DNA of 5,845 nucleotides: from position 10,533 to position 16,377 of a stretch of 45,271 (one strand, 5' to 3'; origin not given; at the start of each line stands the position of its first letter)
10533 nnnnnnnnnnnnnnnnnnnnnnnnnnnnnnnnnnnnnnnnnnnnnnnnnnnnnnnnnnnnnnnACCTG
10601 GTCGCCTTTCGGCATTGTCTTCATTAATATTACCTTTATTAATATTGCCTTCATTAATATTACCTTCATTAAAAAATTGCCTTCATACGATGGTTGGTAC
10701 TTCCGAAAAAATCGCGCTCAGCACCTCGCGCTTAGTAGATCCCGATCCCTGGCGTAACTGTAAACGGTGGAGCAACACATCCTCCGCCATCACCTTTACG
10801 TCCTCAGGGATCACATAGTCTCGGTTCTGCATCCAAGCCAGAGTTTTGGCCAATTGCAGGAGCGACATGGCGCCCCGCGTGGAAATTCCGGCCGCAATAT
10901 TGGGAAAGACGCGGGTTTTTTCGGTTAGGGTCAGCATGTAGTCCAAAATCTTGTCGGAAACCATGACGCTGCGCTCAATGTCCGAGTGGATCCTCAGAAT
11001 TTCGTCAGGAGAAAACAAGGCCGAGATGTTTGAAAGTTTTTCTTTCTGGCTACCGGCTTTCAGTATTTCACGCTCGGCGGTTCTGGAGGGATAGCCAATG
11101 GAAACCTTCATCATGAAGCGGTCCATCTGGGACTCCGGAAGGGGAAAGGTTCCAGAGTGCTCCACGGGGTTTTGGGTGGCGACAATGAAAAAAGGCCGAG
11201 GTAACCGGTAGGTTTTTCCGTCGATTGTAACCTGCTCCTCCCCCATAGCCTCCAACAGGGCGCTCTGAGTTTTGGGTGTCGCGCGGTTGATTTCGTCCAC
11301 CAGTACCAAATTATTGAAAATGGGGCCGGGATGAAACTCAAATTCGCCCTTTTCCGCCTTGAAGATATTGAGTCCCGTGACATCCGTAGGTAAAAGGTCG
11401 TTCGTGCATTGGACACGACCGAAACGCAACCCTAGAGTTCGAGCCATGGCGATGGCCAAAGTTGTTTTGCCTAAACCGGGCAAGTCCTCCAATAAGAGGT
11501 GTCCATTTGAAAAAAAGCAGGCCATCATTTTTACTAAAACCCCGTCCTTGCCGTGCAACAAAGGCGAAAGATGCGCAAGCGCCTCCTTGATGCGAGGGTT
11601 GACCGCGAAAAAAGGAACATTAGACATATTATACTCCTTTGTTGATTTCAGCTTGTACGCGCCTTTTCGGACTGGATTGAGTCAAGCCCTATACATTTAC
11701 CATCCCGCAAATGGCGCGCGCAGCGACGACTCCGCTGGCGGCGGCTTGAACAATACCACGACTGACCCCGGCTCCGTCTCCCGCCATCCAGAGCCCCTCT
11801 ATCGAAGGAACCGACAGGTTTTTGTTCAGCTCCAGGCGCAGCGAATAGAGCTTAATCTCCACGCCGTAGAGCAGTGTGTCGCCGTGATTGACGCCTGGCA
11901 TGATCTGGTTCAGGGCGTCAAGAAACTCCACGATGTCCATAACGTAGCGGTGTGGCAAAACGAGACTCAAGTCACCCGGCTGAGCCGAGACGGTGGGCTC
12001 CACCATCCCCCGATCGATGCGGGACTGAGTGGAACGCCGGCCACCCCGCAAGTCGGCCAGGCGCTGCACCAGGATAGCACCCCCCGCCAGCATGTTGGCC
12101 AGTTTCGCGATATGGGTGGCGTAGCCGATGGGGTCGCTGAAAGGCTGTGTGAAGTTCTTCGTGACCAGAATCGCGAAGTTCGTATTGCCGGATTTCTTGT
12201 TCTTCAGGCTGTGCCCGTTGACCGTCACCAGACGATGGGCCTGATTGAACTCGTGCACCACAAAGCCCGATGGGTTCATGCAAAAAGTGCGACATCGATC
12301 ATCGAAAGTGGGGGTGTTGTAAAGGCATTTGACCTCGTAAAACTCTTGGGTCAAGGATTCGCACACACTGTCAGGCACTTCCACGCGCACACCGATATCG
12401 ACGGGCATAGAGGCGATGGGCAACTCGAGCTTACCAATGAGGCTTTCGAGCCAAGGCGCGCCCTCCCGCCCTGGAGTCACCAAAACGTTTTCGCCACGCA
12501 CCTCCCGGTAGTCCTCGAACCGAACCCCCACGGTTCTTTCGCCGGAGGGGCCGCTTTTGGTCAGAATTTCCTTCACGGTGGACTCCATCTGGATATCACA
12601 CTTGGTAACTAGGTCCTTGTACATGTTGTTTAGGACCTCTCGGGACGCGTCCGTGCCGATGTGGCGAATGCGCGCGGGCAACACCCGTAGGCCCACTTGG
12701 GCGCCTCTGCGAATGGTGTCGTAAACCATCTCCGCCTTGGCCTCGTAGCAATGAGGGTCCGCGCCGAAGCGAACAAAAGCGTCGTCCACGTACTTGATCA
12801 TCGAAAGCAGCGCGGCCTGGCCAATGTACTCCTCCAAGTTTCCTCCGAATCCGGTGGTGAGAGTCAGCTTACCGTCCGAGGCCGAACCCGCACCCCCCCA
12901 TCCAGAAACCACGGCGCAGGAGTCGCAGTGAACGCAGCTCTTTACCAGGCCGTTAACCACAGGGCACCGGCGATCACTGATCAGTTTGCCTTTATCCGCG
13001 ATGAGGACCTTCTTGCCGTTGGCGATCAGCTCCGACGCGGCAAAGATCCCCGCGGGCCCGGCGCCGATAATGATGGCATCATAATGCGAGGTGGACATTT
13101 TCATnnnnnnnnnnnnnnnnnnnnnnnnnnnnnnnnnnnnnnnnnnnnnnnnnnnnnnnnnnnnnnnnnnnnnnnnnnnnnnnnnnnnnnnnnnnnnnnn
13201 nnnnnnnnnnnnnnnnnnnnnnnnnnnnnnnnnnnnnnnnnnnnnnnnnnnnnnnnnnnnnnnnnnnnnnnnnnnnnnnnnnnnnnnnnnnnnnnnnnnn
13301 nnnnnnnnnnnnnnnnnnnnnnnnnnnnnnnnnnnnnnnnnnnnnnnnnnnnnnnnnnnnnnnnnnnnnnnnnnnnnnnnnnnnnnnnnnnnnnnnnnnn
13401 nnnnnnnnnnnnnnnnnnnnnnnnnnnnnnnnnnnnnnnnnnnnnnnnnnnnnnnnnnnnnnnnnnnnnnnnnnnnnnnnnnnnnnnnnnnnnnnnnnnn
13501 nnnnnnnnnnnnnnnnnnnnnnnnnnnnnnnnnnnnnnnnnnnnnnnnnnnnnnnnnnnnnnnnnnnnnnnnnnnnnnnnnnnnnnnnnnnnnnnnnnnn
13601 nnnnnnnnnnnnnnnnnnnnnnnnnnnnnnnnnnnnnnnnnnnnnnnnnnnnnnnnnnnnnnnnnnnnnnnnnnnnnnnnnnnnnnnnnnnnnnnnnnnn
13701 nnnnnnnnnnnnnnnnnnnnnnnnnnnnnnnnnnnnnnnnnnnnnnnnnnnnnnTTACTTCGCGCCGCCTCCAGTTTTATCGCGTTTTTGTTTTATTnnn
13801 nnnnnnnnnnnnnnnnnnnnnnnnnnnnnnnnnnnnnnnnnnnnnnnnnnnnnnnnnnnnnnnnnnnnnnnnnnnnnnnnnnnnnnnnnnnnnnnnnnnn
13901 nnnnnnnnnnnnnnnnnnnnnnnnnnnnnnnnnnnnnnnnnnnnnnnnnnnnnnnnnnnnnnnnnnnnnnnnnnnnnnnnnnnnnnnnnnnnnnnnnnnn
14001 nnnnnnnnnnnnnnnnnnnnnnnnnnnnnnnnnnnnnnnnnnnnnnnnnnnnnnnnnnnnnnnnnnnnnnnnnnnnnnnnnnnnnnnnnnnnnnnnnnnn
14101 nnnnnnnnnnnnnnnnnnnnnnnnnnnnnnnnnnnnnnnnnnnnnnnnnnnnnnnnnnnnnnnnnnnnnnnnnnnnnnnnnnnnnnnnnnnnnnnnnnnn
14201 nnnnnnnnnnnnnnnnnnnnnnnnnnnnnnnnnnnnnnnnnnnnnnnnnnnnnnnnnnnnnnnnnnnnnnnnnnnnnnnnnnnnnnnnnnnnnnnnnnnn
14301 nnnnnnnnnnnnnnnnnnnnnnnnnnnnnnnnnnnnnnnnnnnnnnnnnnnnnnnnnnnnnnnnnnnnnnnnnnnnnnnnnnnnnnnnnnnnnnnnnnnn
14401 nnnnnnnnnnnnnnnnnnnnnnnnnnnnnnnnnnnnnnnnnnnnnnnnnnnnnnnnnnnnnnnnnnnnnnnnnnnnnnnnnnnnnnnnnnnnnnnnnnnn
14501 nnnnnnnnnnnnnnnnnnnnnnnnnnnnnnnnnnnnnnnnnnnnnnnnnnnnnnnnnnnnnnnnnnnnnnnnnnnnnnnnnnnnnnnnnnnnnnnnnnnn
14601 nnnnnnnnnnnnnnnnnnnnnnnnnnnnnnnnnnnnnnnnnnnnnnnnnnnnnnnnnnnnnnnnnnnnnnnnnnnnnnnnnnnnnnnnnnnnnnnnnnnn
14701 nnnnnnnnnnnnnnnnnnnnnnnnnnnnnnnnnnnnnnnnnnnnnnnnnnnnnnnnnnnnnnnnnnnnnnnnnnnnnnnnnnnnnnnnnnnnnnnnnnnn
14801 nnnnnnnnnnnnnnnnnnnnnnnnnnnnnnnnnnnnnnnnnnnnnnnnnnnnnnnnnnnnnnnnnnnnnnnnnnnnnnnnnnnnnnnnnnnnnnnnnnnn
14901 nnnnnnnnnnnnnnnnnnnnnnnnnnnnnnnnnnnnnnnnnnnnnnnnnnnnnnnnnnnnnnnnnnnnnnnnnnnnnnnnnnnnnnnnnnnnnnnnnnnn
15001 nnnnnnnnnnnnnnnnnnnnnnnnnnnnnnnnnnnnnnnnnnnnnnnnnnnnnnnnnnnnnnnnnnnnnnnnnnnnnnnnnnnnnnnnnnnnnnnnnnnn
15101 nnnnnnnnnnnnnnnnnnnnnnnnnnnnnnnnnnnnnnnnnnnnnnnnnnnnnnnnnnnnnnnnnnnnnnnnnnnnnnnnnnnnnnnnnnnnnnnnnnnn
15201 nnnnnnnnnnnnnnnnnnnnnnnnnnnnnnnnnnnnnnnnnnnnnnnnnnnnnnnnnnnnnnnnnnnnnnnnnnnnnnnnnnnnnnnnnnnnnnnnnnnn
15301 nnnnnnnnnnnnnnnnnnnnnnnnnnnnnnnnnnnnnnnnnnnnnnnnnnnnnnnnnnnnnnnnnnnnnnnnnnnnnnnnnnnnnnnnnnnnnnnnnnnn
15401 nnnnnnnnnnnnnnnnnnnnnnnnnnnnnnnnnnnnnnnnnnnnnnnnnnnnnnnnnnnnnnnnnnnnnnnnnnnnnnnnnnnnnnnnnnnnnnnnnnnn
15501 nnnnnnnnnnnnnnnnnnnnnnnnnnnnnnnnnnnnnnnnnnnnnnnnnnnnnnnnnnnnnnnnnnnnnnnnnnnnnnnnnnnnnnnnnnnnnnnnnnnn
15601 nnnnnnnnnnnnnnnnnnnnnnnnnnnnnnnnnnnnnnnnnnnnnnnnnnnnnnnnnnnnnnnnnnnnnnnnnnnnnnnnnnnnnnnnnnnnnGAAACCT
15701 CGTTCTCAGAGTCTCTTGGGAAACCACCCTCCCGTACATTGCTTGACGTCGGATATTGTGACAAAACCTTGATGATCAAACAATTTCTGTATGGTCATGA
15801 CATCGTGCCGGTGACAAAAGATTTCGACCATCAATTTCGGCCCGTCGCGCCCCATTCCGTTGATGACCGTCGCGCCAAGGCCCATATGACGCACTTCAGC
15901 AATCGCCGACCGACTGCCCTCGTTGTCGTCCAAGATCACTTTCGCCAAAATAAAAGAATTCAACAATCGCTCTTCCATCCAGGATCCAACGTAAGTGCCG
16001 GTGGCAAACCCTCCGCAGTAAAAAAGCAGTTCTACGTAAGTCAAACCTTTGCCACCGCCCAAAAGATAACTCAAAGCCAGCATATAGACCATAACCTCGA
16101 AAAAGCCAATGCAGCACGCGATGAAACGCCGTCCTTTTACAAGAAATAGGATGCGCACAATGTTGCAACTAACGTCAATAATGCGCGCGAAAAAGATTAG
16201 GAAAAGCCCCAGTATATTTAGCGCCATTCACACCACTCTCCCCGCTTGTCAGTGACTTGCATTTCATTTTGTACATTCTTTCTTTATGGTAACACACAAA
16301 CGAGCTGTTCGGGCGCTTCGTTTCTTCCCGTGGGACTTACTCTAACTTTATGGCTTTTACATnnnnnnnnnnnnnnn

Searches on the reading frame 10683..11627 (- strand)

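Call 24: search_protein_families(library=pfam, proteins=[window:10683-11627:-], max_evalue=0.0001)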
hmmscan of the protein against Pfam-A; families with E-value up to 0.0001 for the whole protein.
window:10683-11627:- (314 aa): 6 families
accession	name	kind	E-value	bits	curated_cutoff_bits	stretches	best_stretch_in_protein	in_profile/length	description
PF07726.17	AAA_3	-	4.3e-61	205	27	1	43-173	1-131/131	ATPase family associated with various cellular activities (AAA)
PF17863.7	AAA_lid_2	-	2.5e-19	69.2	22.7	1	237-302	2-70/74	AAA lid domain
PF07728.20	AAA_5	-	3.9e-11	43.5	22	1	44-171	2-139/139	AAA domain (dynein-related subfamily)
PF20030.5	bpMoxR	-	2.1e-07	30.7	27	1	12-201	2-190/205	MoxR domain in the MoxR-vWA-beta-propeller ternary systems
PF00004.35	AAA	-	2.3e-06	28.5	21.2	1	49-155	6-112/131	ATPase family associated with various cellular activities (AAA)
PF05496.18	RuvB_N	-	3.3e-05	24.1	27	0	42-134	34-114/159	Holliday junction DNA helicase RuvB P-loop domain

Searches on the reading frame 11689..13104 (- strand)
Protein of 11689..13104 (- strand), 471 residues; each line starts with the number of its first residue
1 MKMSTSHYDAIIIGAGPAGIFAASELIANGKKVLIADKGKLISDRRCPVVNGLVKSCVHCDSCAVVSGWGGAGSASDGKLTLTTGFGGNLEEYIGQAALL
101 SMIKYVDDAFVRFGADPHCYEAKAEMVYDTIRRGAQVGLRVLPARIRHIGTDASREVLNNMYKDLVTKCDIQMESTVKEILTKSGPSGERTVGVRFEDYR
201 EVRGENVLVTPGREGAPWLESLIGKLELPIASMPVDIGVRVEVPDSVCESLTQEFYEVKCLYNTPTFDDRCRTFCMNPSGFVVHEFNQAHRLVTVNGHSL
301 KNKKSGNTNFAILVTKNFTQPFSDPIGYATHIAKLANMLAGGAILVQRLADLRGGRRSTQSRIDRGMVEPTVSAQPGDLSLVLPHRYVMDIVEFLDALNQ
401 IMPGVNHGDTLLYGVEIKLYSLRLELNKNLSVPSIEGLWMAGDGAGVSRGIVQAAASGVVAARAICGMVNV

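Call 24: search_protein_families(library=pfam, proteins=[window:11689-13104:-], max_evalue=0.0001)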
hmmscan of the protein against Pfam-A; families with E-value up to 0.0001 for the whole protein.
window:11689-13104:- (471 aa): 5 families
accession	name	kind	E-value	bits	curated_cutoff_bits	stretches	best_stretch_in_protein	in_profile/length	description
PF21688.3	FAD-depend_C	-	5.7e-13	49.9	27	1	268-417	43-195/197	FAD-dependent protein, C-terminal domain-like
PF01134.28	GIDA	-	2.6e-07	30.5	22.1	0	401-465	319-383/391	Glucose inhibited division protein A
PF07992.20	Pyr_redox_2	-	5.9e-07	29.6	26.1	0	8-50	1-43/291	Pyridine nucleotide-disulphide oxidoreductase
PF03486.20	HI0933_like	-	8.8e-07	29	50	1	9-42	2-35/244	HI0933-like protein Rossmann domain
PF00890.30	FAD_binding_2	-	2.7e-05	24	20.4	0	9-40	1-32/414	FAD binding domain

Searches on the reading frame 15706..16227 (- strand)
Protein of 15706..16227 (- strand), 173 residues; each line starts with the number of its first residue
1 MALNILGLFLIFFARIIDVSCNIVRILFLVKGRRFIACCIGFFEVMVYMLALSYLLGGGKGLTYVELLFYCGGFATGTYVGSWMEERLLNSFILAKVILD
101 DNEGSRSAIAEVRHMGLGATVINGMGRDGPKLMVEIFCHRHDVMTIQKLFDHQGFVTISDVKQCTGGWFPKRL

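Call 25: search_protein_families(library=pfam, proteins=[window:15706-16227:-], max_evalue=0.0001)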
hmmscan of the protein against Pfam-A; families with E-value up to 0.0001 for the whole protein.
window:15706-16227:- (173 aa): 1 family
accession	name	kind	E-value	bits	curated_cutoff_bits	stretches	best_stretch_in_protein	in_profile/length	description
PF18955.5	DUF5698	-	3.4e-15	56.6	27.5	1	24-81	2-57/58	Domain of unknown function (DUF5698)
